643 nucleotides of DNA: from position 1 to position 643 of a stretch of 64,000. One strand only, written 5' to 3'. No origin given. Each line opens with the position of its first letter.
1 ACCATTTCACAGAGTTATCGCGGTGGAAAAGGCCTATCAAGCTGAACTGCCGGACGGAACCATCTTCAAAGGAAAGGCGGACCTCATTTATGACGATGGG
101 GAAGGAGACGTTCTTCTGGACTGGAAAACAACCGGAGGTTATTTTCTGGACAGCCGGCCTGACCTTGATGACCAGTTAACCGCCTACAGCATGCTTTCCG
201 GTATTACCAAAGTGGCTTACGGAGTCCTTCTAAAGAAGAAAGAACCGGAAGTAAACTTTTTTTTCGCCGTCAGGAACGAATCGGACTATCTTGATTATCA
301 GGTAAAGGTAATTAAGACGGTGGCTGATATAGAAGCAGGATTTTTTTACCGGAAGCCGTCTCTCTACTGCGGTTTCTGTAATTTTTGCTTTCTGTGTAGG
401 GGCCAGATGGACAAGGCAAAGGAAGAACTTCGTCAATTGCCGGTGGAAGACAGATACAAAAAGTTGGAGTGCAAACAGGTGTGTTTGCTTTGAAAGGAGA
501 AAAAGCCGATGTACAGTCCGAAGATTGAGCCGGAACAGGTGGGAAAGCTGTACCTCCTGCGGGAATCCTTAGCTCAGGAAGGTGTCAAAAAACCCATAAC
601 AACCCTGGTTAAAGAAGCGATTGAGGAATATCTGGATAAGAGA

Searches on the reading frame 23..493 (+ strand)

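Call 72: search_protein_families(library=pfam, proteins=[window:23-493:+], max_evalue=0.001)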
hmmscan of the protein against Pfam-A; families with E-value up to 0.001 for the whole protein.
window:23-493:+ (156 aa): 1 family
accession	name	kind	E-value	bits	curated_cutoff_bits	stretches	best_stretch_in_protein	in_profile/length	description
PF12705.13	PDDEXK_1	-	1.9e-06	28.4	22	1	13-126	122-247/247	PD-(D/E)XK nuclease superfamily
